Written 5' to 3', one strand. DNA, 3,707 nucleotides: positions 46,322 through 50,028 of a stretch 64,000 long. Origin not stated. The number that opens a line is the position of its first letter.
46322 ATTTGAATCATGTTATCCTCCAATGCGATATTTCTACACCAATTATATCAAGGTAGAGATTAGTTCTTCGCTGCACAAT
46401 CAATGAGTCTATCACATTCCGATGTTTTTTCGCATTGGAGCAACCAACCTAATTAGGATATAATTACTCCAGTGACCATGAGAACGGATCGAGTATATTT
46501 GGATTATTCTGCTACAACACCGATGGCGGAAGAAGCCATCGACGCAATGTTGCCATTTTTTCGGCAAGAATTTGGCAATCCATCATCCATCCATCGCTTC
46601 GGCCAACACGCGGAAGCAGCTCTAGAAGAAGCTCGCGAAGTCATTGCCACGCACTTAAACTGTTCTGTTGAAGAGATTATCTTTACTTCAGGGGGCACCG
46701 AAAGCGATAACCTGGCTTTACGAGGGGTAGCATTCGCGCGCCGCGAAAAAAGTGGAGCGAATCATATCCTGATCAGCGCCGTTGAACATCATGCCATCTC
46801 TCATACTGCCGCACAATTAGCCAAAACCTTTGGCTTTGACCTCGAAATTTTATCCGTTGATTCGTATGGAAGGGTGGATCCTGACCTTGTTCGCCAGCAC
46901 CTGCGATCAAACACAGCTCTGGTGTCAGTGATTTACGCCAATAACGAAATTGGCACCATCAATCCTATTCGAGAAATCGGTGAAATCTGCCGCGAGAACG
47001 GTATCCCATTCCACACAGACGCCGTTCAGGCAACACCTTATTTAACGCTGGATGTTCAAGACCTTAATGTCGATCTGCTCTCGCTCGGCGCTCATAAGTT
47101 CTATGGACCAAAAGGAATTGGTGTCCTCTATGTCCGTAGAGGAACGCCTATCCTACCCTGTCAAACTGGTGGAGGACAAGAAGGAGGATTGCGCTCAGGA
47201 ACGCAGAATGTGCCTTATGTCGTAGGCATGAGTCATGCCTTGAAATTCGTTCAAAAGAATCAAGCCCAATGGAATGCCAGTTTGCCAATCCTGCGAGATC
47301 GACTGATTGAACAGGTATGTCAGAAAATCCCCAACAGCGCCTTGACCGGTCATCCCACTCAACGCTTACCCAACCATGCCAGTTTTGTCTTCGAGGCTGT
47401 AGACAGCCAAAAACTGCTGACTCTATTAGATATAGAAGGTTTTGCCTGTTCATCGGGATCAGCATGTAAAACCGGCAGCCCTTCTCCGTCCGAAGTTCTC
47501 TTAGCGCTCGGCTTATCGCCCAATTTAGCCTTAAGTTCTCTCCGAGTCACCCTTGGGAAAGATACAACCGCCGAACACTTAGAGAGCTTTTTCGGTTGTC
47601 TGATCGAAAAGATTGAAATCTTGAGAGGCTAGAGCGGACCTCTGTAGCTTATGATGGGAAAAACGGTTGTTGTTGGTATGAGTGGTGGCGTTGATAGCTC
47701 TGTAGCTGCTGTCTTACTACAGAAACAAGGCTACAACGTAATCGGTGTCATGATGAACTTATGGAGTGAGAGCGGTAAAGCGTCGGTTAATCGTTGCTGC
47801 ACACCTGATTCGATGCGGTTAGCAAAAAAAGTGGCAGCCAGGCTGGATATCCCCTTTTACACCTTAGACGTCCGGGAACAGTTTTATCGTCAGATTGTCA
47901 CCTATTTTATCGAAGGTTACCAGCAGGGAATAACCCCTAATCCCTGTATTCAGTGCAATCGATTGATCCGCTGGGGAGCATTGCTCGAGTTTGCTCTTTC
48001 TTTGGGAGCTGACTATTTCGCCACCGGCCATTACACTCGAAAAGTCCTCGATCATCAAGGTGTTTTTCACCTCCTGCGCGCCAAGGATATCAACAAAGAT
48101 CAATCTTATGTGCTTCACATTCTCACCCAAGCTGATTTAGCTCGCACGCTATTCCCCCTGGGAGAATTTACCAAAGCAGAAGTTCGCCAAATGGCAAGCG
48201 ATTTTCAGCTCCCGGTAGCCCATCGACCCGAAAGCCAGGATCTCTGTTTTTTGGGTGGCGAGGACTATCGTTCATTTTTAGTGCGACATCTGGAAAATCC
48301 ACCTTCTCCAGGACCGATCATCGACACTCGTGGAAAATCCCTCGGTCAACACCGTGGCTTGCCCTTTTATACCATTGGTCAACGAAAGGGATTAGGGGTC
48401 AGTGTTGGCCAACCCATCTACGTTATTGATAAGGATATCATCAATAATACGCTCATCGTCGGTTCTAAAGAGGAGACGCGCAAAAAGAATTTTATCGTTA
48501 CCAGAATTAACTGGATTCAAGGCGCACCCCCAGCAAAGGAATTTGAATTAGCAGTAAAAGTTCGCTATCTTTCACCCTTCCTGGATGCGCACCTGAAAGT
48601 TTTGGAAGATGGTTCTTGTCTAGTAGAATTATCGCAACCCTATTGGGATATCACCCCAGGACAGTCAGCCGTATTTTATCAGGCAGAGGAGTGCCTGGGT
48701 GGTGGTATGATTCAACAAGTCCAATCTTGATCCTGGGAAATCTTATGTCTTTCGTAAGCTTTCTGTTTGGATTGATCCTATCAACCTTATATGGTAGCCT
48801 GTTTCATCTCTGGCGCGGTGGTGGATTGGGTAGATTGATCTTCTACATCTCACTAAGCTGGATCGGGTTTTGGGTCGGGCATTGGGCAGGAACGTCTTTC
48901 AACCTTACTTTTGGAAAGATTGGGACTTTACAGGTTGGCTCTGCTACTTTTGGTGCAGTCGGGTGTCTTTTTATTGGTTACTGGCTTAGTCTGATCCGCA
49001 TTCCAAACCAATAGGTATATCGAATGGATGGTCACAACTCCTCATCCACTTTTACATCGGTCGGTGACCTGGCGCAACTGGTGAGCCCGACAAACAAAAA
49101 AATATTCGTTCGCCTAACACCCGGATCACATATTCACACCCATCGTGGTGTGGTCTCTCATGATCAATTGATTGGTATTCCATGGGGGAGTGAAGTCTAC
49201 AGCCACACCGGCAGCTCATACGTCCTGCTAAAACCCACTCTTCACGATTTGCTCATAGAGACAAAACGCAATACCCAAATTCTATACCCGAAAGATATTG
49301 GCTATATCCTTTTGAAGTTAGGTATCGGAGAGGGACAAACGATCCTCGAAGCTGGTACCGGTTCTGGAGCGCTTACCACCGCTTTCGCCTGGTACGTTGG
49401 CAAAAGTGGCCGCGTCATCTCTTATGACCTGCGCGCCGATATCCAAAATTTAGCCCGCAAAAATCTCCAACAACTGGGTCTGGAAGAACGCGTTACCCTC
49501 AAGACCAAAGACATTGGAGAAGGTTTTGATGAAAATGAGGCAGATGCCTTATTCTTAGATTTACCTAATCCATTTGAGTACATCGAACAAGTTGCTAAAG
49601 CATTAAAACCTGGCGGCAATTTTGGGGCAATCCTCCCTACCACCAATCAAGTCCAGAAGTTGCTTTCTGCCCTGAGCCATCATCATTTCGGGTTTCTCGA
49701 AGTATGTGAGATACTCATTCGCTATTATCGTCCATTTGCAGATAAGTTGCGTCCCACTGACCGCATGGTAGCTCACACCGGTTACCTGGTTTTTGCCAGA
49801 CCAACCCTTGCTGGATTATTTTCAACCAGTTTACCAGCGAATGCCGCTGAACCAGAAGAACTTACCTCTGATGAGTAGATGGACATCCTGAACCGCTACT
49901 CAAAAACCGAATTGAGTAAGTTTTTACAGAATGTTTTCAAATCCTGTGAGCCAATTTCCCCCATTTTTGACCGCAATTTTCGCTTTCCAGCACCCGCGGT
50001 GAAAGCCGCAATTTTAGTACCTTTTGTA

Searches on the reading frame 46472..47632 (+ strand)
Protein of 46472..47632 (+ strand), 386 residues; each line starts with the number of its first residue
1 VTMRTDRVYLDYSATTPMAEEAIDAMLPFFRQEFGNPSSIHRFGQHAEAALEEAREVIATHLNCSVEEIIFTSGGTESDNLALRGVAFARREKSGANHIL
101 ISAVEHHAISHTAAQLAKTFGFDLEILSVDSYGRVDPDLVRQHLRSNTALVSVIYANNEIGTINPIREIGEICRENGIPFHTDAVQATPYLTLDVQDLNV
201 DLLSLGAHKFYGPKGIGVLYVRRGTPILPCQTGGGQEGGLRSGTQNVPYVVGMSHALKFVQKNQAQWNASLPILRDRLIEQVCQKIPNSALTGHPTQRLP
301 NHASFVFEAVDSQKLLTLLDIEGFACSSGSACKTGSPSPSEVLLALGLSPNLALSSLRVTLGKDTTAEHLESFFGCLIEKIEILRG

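Call 5: search_protein_families(library=pfam, proteins=[window:46472-47632:+], max_evalue=0.01)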
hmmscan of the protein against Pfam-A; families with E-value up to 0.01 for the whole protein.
window:46472-47632:+ (386 aa): 3 families
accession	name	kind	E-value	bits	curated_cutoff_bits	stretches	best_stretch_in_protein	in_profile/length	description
PF00266.25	Aminotran_5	-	3.2e-81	273.6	21.5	1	8-372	1-370/371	Aminotransferase class-V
PF01212.27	Beta_elim_lyase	-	8.5e-09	35.6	27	1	65-184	46-169/288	Beta-eliminating lyase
PF01053.26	Cys_Met_Meta_PP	-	0.0084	15.1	27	0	128-210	118-199/381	Cys/Met metabolism PLP-dependent enzyme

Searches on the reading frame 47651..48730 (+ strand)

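Call 5: search_protein_families(library=pfam, proteins=[window:47651-48730:+], max_evalue=0.01)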
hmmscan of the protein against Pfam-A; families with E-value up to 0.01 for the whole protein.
window:47651-48730:+ (359 aa): 8 families
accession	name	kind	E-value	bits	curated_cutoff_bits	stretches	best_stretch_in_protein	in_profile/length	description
PF03054.22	tRNA_Me_trans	-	6.8e-74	248.3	20.6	1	4-202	1-201/202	tRNA methyl transferase HUP domain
PF20258.4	tRNA_Me_trans_C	-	8.5e-21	74.5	20.6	1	279-354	2-77/77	Aminomethyltransferase beta-barrel domain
PF20259.3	tRNA_Me_trans_M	-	1.1e-19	70.2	27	1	208-272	2-66/66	tRNA methyl transferase PRC-barrel domain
PF02540.23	NAD_synthase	-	9.9e-09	35.1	21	1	4-77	19-84/242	NAD synthase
PF00764.25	Arginosuc_synth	-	0.00019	21.9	27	1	6-84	2-71/162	Arginosuccinate synthase N-terminal HUP domain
PF06508.19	QueC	-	0.00049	20.1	22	1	6-37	2-33/210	Queuosine biosynthesis protein QueC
PF24167.1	DUF7411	-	0.0017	18.4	28.7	1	6-88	3-72/194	Family of unknown function (DUF7411)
PF02568.20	ThiI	-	0.0021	18.2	20.5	1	5-36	5-36/197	Thiamine biosynthesis protein (ThiI)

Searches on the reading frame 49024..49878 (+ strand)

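Call 33: search_protein_families(library=pfam, proteins=[window:49024-49878:+], max_evalue=0.0001)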
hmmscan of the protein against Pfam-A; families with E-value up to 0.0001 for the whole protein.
window:49024-49878:+ (284 aa): 7 families
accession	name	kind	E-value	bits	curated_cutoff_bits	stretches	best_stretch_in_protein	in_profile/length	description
PF08704.16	GCD14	-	3.7e-35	122.2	26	1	70-236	7-178/247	tRNA methyltransferase complex GCD14 subunit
PF01135.25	PCMT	-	2.1e-11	44.5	20.3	1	83-213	53-181/210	Protein-L-isoaspartate(D-aspartate) O-methyltransferase (PCMT)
PF13847.12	Methyltransf_31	-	2.2e-11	44.1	27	1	103-205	3-112/145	Methyltransferase domain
PF14801.12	TrmI-like_N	-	4.9e-11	42.8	24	1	13-56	5-48/50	TrmI-like N-terminal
PF13649.12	Methyltransf_25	-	5.1e-08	33.9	27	1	107-198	1-97/97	Methyltransferase domain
PF08241.18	Methyltransf_11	-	1.8e-05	25.7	21.2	1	108-200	1-93/95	Methyltransferase domain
PF08242.18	Methyltransf_12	-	8.2e-05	23.7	30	0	108-200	1-98/98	Methyltransferase domain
